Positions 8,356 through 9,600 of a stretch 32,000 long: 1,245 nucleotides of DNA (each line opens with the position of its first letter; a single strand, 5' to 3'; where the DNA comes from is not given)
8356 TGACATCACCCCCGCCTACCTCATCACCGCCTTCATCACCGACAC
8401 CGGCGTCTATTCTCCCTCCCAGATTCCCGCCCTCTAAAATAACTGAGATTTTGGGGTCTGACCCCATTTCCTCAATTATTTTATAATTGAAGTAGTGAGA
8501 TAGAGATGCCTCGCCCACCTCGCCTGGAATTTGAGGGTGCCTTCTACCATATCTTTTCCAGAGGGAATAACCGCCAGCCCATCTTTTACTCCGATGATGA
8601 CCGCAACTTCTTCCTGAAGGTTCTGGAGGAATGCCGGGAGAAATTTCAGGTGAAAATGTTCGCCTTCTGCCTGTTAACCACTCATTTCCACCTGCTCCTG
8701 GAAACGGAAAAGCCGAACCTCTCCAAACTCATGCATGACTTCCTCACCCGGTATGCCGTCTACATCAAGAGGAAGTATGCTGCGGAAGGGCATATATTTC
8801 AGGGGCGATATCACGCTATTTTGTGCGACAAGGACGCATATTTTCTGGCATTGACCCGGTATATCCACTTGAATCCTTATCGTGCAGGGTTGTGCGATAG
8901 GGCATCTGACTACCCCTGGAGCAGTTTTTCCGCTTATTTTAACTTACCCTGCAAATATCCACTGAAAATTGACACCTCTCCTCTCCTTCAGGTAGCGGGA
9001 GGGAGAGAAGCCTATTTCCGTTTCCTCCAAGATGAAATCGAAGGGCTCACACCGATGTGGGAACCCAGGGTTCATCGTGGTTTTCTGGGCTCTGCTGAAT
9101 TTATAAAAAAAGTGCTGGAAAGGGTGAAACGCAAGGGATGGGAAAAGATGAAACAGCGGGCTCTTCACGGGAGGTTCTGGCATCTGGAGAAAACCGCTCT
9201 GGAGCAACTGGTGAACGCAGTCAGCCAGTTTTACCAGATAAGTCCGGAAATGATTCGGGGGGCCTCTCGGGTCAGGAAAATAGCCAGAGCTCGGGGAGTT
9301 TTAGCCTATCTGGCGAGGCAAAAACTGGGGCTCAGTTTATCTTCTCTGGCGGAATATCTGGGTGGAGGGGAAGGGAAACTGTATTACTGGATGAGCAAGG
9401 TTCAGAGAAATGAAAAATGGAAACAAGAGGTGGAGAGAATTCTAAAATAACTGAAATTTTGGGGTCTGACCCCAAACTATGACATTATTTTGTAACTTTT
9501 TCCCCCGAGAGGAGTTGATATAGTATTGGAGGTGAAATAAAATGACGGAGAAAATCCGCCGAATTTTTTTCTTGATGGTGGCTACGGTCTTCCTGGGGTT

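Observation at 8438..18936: Dense REP/REPIN-like palindrome family with two resident RayT-like genes (double REPtron)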

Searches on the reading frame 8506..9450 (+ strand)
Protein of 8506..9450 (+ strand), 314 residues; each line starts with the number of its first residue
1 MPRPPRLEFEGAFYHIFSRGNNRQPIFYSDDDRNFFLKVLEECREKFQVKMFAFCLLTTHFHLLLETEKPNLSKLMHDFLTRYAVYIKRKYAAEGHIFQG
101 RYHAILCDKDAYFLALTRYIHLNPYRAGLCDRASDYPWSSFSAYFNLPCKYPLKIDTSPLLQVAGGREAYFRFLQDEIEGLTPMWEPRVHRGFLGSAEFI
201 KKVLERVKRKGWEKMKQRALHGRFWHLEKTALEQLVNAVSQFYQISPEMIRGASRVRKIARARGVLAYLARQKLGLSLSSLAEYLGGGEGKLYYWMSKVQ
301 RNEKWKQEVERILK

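Call 6: search_protein_families(library=pfam, proteins=[window:8506-9450:+], max_evalue=0.01)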
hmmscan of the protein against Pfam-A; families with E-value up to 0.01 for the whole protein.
window:8506-9450:+ (314 aa): 2 families
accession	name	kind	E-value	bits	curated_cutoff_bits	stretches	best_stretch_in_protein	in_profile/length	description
PF01797.21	Y1_Tnp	-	5.7e-13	49.5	23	1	13-121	6-119/121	Transposase IS200 like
PF08299.17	Bac_DnaA_C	-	1.5e-11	44.6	31.5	1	233-287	2-56/69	Bacterial dnaA protein helix-turn-helix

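Call 7: search_protein_families(library=ncbifam, proteins=[window:8506-9450:+], max_evalue=0.01)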
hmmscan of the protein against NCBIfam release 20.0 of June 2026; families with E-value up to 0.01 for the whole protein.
window:8506-9450:+ (314 aa): 4 families
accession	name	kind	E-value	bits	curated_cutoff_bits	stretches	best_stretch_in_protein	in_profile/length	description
NF047646.1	REP_Tyr_transpos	equivalog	1.3e-23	83.5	80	1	5-139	3-146/146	REP-associated tyrosine transposase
TIGR00362.1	DnaA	equivalog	6.3e-09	35.4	343.9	1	228-287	344-403/437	chromosomal replication initiator protein DnaA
NF001154.0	PRK00149.3-3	equivalog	2.3e-07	30.2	410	1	226-285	362-421/462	chromosomal replication initiator protein DnaA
NF009087.0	PRK12422.1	equivalog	0.00015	21.1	657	1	233-283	355-405/455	chromosomal replication initiator protein DnaA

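Call 11: find_encoding_contigs(protein=window:8506-9447:+, flank=10000, max_places=6)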
Protein window:8506-9447:+ (314 aa): no gene with exactly this product is on record in the collection.

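Call 12: search_solved_structures(query=window:8506-9447:+, max_evalue=1, show_alignments=2)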
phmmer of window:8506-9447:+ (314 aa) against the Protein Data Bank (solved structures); distinct sequences matched with E-value up to 1: 11.
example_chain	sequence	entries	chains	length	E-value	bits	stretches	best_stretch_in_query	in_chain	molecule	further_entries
3pvp_A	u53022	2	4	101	0.0014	21.3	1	235-304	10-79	Chromosomal replication initiator protein dnaA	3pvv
6ueb_A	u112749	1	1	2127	0.004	19.8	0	63-130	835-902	Large structural protein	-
4er8_A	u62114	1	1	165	0.098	15.2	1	52-142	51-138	TnpArep for protein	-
2hcb_A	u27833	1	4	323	0.11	15.1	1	204-283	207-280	Chromosomal replication initiator protein dnaA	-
1l8q_A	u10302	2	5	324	0.11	15.1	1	204-283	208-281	Chromosomal replication initiator protein dnaA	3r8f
5opt_a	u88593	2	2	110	0.15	14.6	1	198-277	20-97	Ribosomal protein S25, putative | 40S ribosomal protein S25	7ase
1p4x_A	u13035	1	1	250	0.44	13.1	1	30-89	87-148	staphylococcal accessory regulator A homologue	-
8b8d_A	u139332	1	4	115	0.63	12.5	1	191-260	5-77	Phosphoprotein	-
1j1v_A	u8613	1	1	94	0.77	12.3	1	232-291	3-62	Chromosomal replication initiator protein dnaA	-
4v3p_SV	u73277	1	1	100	0.87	12.1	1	206-258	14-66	40S ribosomal protein S25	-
4v7e_BZ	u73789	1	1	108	0.93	12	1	206-258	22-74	40S ribosomal protein S25E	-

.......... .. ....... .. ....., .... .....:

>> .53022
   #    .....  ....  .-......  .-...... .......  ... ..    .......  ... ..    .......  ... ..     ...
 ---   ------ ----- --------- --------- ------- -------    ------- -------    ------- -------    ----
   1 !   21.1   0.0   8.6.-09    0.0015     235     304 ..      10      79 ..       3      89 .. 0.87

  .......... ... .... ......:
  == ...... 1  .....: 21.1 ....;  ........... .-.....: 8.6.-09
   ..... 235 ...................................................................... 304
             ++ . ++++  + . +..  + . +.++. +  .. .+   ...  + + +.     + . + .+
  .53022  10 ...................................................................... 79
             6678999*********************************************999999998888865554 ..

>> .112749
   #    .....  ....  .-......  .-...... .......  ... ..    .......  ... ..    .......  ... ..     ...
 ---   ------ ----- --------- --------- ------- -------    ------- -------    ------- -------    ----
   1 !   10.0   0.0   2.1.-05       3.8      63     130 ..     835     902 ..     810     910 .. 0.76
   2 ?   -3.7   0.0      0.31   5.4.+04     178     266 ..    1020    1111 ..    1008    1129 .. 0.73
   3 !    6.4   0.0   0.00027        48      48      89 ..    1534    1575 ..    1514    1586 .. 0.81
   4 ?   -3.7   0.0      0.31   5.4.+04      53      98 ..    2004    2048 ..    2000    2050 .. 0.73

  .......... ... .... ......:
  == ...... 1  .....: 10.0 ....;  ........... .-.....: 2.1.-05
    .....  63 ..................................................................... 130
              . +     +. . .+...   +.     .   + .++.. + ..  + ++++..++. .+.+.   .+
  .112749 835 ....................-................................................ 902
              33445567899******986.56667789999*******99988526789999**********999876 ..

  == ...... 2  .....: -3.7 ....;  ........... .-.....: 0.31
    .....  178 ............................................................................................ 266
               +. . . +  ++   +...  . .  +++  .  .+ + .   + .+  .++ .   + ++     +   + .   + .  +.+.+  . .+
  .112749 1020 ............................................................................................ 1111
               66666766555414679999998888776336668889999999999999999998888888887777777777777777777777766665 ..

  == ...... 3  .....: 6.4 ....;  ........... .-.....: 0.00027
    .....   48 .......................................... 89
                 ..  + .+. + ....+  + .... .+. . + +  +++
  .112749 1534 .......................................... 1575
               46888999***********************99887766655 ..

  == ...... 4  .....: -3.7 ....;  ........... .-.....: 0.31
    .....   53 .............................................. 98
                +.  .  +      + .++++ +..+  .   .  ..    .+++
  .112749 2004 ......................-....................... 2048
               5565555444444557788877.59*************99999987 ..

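Call 13: find_homologous_proteins(query=window:8506-9447:+, max_evalue=0.00001)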
Query window:8506-9447:+ (314 aa): 822 proteins with E <= 0.00001 among 2834 candidates; the best 120 are listed.
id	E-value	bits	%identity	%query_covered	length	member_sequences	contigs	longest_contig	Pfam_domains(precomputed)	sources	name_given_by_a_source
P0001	5.1e-214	728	100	100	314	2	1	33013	PF08299.18,PF01797.22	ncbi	-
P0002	3.2e-114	400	55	100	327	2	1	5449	PF08299.18,PF01797.22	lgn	-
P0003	6.4e-109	382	55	99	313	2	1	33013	PF08299.18,PF01797.22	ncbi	-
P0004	3.3e-99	350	50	100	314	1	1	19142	PF08299.18,PF01797.22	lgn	-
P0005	2.3e-92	328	49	98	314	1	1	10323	PF01797.22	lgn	-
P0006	7.3e-53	198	39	92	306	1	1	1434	PF01797.22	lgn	-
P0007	8.9e-51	191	35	96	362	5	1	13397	PF08299.18,PF01797.22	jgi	jgi:putative transposase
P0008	2.3e-50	190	32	100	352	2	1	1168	PF01797.22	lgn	-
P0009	5.0e-50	189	40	90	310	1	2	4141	PF08299.18,PF01797.22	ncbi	-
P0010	1.2e-49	188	45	66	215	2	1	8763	PF01797.22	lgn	-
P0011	2.2e-49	187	34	100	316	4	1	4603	PF01797.22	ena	-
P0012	1.1e-48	184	39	80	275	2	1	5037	PF01797.22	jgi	jgi:REP element-mobilizing transposase RayT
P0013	1.2e-48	184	39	91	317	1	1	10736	PF08299.18,PF01797.22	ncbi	ncbi:MAG: transposase [bacterium]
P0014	1.3e-48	184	38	91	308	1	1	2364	PF08299.18,PF01797.22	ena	-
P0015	1.6e-48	184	38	99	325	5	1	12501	PF08299.18,PF01797.22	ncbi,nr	ncbi:MAG: transposase [candidate division NC10 bacterium]|nr:transposase [candidate division NC10 ba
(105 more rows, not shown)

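Call 14: find_encoding_contigs(protein=P0001, flank=10000, max_places=4)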
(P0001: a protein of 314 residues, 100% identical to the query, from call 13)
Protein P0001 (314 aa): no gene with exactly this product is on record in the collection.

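Call 15: find_encoding_contigs(protein=P0002, flank=10000, max_places=4)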
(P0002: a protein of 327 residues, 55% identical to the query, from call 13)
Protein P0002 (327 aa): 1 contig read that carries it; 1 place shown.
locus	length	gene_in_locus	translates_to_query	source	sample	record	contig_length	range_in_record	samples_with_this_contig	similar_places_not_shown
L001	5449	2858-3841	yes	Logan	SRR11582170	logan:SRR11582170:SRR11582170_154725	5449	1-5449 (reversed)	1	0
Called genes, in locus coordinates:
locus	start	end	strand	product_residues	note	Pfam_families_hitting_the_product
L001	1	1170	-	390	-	?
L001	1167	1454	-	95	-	-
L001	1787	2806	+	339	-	PF02912:Phe_tRNA-synt_N, PF01409:tRNA-synt_2d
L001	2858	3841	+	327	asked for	PF01797:Y1_Tnp, PF08299:Bac_DnaA_C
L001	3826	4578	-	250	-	-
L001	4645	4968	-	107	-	PF02686:GatC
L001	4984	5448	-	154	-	?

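Call 16: find_encoding_contigs(protein=P0004, flank=10000, max_places=4)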
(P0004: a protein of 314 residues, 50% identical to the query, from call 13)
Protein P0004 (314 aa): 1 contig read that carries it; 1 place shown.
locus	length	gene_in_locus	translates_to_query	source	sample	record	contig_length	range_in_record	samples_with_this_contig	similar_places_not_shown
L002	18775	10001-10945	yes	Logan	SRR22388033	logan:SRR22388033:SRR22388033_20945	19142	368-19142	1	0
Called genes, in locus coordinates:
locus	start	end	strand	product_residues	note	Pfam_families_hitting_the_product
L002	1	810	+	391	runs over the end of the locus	?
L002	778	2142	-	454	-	PF00578:AhpC-TSA (weak)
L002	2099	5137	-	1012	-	PF01011:PQQ (faint), PF13360:PQQ_2, PF13570:Beta-prop_ACSF4, PF07774:EMC1_C (faint), PF13360:PQQ_2, PF13570:Beta-prop_ACSF4, PF13360:PQQ_2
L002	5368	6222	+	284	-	PF01297:ZnuA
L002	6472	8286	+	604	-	PF01551:Peptidase_M23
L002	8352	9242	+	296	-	PF01040:UbiA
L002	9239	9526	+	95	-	-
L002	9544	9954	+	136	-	PF01029:NusB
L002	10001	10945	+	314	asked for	PF01797:Y1_Tnp, PF08299:Bac_DnaA_C (weak)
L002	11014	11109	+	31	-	-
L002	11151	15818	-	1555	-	PF00041:fn3 (faint), PF25833:Fn3_SaeA_3rd (faint), PF07495:Y_Y_Y (faint), PF13750:Big_3_3 (faint), PF19077:Big_13 (weak)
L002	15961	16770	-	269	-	-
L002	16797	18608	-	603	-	-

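Call 17: find_encoding_contigs(protein=P0005, flank=10000, max_places=4)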
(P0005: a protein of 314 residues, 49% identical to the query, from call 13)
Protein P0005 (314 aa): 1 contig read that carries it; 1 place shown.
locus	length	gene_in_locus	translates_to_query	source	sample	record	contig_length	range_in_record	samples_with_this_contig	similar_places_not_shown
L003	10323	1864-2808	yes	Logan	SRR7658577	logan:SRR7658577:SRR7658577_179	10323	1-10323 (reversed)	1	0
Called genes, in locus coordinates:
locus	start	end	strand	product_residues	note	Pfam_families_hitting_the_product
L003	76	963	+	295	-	PF01040:UbiA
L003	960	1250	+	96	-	-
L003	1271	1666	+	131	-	PF01029:NusB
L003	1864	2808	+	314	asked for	PF01797:Y1_Tnp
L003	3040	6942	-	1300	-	PF25833:Fn3_SaeA_3rd (faint), PF13750:Big_3_3 (faint), PF07495:Y_Y_Y (faint), PF19077:Big_13 (weak)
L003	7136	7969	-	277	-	PF00561:Abhydrolase_1, PF12146:Hydrolase_4 (weak), PF12697:Abhydrolase_6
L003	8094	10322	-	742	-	?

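Call 31: search_solved_structures(query=A1, max_evalue=0.01, show_alignments=3)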
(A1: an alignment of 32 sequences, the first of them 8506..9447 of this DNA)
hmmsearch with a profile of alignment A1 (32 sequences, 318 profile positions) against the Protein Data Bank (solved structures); distinct sequences matched with E-value up to 0.01: 8.
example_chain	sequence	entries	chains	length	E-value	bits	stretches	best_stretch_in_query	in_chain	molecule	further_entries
2hcb_A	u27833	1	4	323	1.1e-12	51.3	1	191-311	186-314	Chromosomal replication initiator protein dnaA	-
1l8q_A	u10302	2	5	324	1.1e-12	51.3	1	191-311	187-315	Chromosomal replication initiator protein dnaA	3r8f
1j1v_A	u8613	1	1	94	4.7e-12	49.2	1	226-315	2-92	Chromosomal replication initiator protein dnaA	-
8btg_A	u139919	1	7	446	1.2e-10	44.6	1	216-315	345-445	Chromosomal replication initiator protein DnaA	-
3pvp_A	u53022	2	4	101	1.9e-10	43.9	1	225-315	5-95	Chromosomal replication initiator protein dnaA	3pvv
2z4r_A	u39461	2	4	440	1.4e-09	41.1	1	218-315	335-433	Chromosomal replication initiator protein dnaA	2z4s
4er8_A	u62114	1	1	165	9.6e-06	28.5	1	31-142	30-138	TnpArep for protein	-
4ern_A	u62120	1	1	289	0.0054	19.4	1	161-244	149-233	TFIIH basal transcription factor complex helicase XPB subunit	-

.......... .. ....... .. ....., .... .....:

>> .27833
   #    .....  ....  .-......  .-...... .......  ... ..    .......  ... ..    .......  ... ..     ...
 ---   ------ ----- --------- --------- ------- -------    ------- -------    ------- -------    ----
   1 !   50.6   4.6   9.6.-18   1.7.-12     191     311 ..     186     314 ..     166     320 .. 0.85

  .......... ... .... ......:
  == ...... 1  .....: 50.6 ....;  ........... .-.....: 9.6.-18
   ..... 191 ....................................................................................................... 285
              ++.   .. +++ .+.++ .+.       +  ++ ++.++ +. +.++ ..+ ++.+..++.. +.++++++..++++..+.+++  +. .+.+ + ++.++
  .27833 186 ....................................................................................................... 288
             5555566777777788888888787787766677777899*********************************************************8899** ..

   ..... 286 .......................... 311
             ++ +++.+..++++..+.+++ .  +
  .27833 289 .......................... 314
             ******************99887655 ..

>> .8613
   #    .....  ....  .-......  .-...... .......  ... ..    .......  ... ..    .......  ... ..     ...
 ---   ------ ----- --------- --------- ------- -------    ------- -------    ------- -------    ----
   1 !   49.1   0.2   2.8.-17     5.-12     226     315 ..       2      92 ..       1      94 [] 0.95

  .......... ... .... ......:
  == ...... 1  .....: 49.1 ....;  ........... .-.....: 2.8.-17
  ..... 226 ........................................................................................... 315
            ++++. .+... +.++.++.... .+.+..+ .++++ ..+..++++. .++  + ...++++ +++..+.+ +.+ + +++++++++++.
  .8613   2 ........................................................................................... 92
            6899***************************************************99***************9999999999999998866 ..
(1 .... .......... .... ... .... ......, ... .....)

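Call 33: find_related_loci(query=A1, collection=metagenome_contigs, flank=3000)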
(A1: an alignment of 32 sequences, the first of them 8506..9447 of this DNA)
Query A1 (314 aa) in metagenome_contigs; peptide patterns used: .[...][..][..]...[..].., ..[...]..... (x = any residue, [..] = any of these).
600 stretches matched a pattern (row limit reached: there are more); 554 encode a relative of the query (tblastn E <= 1e-3); the best 80 are kept; 80 distinct loci.
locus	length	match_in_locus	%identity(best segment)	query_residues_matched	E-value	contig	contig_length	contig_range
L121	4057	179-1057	36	1-307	4e-55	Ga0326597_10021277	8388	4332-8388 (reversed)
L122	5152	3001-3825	39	1-282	1e-54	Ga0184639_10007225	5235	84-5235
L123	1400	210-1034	38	1-284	8e-56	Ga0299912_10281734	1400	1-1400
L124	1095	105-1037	35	1-313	2e-56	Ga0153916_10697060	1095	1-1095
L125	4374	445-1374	35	1-312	1e-53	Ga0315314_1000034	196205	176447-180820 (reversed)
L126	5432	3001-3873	37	1-300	6e-52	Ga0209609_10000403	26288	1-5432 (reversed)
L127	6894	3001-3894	33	1-312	1e-51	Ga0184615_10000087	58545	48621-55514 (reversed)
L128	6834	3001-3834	39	1-285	3e-51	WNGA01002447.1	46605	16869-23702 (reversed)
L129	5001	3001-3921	32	1-314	2e-51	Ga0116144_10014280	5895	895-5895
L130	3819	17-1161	34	1-285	2e-51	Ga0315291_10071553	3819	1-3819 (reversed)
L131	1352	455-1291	37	1-285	4e-53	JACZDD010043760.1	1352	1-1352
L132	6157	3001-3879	36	1-300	7e-51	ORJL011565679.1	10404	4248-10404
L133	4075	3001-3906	33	1-311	5e-51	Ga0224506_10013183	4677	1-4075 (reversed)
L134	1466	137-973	36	1-285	3e-52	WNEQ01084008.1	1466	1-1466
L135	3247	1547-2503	36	1-314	6e-50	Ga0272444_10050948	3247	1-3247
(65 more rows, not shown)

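Call 37: predict_structure(alignment_id=A1)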
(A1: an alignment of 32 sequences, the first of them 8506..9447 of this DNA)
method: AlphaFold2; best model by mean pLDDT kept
length: 314 residues; sequences in the alignment: 32
mean_pLDDT: 90.2   pTM: 0.75
mean pLDDT of the five models: 90.2, 89.2, 87.7, 82.6, 81.8
residues with pLDDT >= 90: 210; 70-90: 91; 50-70: 12; < 50: 1
segments of 3 or more residues with pLDDT < 50: none
pLDDT, mean of each block of 10 residues (from residue 1): 75 96 93 98 98 98 96 96 96 87 92 95 96 95 95 97 96 93 77 81 85 74 68 91 95 89 94 81 87 91 92 88
secondary structure, 60 per line:
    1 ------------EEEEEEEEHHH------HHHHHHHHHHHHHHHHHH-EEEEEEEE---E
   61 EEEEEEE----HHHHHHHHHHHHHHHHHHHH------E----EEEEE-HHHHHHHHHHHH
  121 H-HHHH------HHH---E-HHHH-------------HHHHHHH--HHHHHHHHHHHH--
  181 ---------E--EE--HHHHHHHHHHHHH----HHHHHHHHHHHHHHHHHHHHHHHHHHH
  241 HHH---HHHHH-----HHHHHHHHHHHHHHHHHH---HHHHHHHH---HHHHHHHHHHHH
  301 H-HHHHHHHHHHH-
elements in order: E13-20 H30-47 E49-56 E60-67 H72-91 E103-107 H109-121 H123-126 H141-144 H158-164 H167-178 H197-209 H214-243 H247-251 H257-274 H278-285 H289-301 H303-313
